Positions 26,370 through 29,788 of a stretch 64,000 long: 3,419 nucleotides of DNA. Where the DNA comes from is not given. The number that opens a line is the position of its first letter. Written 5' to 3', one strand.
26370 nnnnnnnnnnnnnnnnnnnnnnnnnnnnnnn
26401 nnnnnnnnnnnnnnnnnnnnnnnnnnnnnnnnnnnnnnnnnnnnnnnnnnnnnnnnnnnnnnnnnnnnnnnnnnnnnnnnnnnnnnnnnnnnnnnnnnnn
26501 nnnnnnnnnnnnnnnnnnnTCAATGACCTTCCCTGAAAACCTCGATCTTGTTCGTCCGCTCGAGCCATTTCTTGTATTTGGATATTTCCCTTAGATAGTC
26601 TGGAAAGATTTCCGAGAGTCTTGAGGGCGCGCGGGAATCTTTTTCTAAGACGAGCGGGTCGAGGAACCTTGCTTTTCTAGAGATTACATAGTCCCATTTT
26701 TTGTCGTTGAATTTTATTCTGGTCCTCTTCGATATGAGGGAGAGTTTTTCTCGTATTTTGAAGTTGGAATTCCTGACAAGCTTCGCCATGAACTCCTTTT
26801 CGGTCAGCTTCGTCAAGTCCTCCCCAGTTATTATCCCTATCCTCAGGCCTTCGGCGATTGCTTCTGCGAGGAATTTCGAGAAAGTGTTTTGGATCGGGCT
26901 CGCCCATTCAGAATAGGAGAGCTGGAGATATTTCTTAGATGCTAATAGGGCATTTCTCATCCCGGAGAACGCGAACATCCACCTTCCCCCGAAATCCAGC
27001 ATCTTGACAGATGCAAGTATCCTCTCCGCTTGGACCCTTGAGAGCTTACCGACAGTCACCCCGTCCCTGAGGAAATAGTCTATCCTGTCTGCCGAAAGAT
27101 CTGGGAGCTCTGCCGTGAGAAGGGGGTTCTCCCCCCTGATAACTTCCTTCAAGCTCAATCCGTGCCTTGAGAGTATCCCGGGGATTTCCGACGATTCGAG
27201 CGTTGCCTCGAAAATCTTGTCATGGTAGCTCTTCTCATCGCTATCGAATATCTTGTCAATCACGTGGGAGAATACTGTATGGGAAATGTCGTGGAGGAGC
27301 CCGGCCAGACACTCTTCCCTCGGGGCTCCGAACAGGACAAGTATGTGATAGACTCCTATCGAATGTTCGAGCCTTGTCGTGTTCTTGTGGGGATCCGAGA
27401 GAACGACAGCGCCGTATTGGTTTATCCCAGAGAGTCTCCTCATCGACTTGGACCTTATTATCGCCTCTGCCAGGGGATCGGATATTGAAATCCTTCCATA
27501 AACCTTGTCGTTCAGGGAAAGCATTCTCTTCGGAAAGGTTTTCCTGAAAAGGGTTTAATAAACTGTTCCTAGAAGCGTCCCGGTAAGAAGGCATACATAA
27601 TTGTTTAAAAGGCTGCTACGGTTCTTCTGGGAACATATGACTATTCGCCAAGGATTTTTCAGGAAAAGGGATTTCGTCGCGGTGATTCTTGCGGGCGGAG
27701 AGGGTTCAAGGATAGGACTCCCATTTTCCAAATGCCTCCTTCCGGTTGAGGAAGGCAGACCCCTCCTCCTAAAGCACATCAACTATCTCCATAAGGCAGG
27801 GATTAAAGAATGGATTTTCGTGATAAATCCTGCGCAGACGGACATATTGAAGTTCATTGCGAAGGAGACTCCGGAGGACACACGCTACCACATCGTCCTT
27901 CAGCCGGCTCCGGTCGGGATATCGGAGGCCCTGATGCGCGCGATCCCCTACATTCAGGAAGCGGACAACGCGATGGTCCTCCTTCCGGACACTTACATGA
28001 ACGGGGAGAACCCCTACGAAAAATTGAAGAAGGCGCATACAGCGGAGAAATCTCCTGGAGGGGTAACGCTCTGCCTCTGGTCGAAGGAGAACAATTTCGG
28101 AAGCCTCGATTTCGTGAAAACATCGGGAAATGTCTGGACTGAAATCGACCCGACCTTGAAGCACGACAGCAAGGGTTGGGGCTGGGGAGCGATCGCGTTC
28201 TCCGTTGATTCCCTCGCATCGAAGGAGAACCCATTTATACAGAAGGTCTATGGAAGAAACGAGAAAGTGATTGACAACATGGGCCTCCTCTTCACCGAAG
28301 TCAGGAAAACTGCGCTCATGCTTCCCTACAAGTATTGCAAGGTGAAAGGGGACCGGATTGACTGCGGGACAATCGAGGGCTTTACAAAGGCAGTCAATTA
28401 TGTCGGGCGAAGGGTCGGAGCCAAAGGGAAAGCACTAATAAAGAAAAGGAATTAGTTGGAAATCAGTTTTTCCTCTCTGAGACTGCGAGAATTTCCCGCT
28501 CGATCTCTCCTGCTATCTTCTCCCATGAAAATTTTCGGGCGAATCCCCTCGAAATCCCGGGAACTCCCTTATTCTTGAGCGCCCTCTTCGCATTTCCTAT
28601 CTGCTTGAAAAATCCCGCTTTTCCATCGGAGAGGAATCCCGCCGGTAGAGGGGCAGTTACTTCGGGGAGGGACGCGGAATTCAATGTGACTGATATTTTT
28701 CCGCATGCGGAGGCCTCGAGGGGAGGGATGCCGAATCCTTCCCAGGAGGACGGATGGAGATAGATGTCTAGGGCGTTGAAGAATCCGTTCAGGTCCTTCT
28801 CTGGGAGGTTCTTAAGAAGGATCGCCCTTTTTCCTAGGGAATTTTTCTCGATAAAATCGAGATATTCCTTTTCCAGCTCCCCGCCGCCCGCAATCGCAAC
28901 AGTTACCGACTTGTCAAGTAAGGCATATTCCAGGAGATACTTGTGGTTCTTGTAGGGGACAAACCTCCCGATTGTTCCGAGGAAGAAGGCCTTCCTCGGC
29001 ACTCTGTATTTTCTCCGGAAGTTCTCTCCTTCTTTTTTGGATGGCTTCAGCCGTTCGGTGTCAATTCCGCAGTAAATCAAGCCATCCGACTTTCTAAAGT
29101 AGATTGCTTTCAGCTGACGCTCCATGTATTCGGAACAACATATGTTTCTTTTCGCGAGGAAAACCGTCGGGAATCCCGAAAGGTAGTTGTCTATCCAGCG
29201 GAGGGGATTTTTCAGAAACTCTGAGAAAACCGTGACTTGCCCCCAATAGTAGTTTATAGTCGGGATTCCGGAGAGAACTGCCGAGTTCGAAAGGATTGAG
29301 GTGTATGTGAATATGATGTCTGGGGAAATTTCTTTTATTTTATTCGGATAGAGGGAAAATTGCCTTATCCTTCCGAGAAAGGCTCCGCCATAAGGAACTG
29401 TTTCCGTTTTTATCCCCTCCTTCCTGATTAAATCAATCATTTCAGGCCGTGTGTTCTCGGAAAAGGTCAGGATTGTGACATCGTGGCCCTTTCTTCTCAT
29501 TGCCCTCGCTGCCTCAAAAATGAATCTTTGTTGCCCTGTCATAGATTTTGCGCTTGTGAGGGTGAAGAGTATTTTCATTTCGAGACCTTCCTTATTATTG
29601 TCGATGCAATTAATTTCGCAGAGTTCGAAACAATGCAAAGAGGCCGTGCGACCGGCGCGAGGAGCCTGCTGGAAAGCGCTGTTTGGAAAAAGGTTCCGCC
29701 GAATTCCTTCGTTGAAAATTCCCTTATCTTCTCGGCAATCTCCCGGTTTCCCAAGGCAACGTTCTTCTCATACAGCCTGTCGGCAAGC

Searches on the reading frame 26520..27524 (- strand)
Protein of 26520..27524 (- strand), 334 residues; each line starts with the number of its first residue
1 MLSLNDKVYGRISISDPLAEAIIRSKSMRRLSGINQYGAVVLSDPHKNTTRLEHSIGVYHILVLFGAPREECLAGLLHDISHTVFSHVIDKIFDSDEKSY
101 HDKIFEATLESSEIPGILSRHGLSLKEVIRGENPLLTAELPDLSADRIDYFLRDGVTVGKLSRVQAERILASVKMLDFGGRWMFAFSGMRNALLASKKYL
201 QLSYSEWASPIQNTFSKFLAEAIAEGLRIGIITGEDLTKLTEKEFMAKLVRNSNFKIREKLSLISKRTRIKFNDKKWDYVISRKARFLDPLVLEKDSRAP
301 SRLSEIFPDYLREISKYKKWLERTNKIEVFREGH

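Call 6: search_protein_families(library=pfam, proteins=[window:26520-27524:-], max_evalue=0.01)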
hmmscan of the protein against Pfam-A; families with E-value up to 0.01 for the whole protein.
window:26520-27524:- (334 aa): 2 families
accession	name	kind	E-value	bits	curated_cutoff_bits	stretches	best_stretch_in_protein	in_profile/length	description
PF01966.28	HD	-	3.1e-06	27.9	22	1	51-116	1-73/116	HD domain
PF20680.3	DUF6817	-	7.3e-05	23.3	25.2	1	44-80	10-46/85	Domain of unknown function (DUF6817)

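Call 62: find_encoding_contigs(protein=window:26523-27524:-, flank=10000, max_places=10)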
Protein window:26523-27524:- (334 aa): 4 contigs read that carry it; 2 places shown.
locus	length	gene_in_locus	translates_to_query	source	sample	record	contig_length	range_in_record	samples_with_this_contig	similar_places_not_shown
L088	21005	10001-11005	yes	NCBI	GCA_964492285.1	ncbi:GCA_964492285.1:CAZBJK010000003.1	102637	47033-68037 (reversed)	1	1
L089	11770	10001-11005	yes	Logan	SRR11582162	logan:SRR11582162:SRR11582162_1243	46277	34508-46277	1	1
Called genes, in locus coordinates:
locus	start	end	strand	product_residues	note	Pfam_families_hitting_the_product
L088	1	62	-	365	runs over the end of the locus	PF00483:NTP_transferase, PF12804:NTP_transf_3 (weak), PF00132:Hexapep (faint), PF25084:LbH_EIF2B, PF25087:GMPPB_C, PF24894:Hexapep_GlmU (weak)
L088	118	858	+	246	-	PF00483:NTP_transferase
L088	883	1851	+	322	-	PF03706:LPG_synthase_TM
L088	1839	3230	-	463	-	PF02350:Epimerase_2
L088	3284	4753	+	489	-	PF13231:PMT_2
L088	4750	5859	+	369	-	PF02350:Epimerase_2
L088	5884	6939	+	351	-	PF01370:Epimerase, PF04321:RmlD_sub_bind, PF16363:GDP_Man_Dehyd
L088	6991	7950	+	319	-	PF00535:Glycos_transf_2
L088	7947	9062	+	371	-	PF13439:Glyco_transf_4, PF00534:Glycos_transf_1, PF13692:Glyco_trans_1_4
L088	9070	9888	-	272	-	PF00483:NTP_transferase, PF12804:NTP_transf_3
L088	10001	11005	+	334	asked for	PF01966:HD (weak)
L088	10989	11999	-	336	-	PF13439:Glyco_transf_4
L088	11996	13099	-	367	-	-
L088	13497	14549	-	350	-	PF13439:Glyco_transf_4, PF13579:Glyco_trans_4_4, PF00534:Glycos_transf_1 (weak)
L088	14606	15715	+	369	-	PF13439:Glyco_transf_4 (weak), PF00534:Glycos_transf_1, PF13692:Glyco_trans_1_4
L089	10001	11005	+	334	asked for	PF01966:HD (weak)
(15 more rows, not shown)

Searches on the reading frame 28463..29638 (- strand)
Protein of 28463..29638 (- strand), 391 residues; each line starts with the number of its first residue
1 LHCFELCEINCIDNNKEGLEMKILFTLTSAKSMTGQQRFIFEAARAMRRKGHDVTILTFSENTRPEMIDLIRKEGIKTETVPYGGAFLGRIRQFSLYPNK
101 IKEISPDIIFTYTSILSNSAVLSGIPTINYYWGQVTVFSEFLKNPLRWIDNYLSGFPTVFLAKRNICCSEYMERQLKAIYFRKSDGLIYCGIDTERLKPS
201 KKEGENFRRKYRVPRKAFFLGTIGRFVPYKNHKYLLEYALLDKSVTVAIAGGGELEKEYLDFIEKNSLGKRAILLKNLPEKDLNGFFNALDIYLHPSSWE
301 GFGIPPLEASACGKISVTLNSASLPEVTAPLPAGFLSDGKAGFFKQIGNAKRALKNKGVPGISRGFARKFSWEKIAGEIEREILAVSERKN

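Call 6: search_protein_families(library=pfam, proteins=[window:28463-29638:-], max_evalue=0.01)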
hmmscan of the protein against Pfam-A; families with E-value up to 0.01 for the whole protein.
window:28463-29638:- (391 aa): 4 families
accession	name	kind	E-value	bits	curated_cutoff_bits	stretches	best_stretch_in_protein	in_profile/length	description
PF00534.26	Glycos_transf_1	-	2e-25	89.7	26.4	1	205-339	3-142/172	Glycosyl transferases group 1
PF13692.12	Glyco_trans_1_4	-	2.1e-16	60.9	27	1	220-338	4-125/142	Glycosyl transferases group 1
PF13439.12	Glyco_transf_4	-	8.3e-15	55.7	28.5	1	34-196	2-170/170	Glycosyltransferase Family 4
PF13579.12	Glyco_trans_4_4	-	0.00012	22.9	29.7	1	34-132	1-102/158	Glycosyl transferase 4-like domain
